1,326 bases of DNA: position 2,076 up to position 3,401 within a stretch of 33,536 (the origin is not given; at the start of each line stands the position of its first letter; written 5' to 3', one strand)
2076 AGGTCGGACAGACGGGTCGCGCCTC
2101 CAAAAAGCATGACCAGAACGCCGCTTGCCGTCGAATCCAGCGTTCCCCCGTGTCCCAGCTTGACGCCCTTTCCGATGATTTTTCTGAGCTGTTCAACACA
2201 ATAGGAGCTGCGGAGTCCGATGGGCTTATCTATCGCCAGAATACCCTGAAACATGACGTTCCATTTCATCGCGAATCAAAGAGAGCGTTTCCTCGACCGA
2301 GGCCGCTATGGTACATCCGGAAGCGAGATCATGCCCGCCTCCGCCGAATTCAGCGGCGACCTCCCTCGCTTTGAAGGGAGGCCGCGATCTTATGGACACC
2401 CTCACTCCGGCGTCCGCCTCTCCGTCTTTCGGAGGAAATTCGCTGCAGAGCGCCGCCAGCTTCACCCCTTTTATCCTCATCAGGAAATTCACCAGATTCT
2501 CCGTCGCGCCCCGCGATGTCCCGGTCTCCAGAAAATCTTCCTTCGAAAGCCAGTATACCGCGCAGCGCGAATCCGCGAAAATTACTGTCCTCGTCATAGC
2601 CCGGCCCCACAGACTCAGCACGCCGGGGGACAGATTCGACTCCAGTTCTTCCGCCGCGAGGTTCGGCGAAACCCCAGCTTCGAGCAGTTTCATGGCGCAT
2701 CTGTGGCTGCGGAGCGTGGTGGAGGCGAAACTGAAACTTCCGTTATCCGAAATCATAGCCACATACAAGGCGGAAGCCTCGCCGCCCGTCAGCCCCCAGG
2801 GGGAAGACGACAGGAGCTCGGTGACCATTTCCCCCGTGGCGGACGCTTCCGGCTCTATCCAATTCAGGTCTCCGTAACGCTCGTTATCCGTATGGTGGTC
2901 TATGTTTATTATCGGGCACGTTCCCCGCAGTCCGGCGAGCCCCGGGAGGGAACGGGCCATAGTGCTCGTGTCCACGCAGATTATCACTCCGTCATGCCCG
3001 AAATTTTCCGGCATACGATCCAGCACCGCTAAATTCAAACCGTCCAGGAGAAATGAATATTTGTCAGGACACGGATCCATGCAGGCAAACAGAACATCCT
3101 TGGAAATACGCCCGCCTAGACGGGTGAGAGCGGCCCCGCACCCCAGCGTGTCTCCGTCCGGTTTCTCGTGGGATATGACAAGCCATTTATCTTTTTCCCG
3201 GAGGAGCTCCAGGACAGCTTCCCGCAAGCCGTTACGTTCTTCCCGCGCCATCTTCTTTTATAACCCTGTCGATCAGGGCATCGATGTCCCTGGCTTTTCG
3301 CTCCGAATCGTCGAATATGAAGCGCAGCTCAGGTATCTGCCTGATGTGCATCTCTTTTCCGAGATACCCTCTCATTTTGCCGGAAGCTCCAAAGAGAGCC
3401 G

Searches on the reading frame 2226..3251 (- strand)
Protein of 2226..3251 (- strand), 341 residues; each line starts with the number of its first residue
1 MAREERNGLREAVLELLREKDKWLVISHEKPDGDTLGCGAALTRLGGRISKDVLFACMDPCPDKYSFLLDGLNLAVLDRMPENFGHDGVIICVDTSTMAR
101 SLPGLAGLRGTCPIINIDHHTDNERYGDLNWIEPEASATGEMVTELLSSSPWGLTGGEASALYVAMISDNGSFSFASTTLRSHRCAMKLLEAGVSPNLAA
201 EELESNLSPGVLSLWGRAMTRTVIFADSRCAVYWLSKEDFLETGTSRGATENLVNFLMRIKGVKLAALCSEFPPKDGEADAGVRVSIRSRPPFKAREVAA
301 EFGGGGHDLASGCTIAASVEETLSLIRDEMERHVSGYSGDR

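Call 13: search_protein_families(library=pfam, proteins=[window:2226-3251:-], max_evalue=0.001)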
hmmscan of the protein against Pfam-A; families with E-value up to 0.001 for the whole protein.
window:2226-3251:- (341 aa): 2 families
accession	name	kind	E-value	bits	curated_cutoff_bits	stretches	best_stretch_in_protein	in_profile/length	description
PF01368.27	DHH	-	2.6e-12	47.5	28.1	1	24-163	3-122/125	DHH family, N-terminal domain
PF02272.25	DHHA1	-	5.5e-11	43.3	25.9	1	242-329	10-99/102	DHHA1 domain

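Call 60: search_solved_structures(query=window:2226-3251:-, max_evalue=0.001)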
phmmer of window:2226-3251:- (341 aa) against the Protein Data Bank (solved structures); distinct sequences matched with E-value up to 0.001: 17.
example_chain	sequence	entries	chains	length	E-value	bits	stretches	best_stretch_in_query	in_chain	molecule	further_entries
5o1u_A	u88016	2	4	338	8.3e-31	110.5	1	11-326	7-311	Phosphodiesterase | TmPDE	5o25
5o4z_A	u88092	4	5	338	8.1e-30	107.2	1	11-326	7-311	DHH/DHHA1-type phosphodiesterase TM1595 | phosphodiesterase TM1595 | phosphodiesterase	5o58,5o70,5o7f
8ioo_A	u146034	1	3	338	6.5e-27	97.7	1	16-326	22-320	RecJ-like protein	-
4ls9_A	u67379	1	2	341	2.4e-26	95.8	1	15-324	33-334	DHH family protein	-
5jju_A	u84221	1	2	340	2.7e-23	85.8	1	21-327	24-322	Uncharacterized protein Rv2837c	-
9wbu_B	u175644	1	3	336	2.8e-23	85.7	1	21-327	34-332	Bifunctional oligoribonuclease and PAP phosphatase NrnA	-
5cet_A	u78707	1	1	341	2.8e-23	85.7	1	21-327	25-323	Bifunctional oligoribonuclease and PAP phosphatase NrnA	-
4py9_A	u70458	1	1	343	4.2e-23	85.1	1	19-333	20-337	Putative exopolyphosphatase-related protein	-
3w5w_A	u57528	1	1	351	4.5e-23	85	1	19-333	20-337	Putative exopolyphosphatase-related protein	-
5j21_A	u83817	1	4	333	2.1e-22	82.9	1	20-317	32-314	Bifunctional oligoribonuclease and PAP phosphatase NrnA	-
5ipp_A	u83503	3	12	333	5.1e-21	78.3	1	20-317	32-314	Bifunctional oligoribonuclease and PAP phosphatase NrnA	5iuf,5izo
8iu7_A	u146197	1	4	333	1.1e-20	77.2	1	13-317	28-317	Bifunctional oligoribonuclease and PAP phosphatase NrnA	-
3dev_A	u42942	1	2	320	1.7e-18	70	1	13-330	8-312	SH1221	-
9r7o_A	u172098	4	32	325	3.7e-16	62.3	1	11-327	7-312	DHH family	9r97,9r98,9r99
5xsi_A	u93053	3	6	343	4.3e-09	39.1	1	115-329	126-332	Phosphodiesterase acting on cyclic dinucleotides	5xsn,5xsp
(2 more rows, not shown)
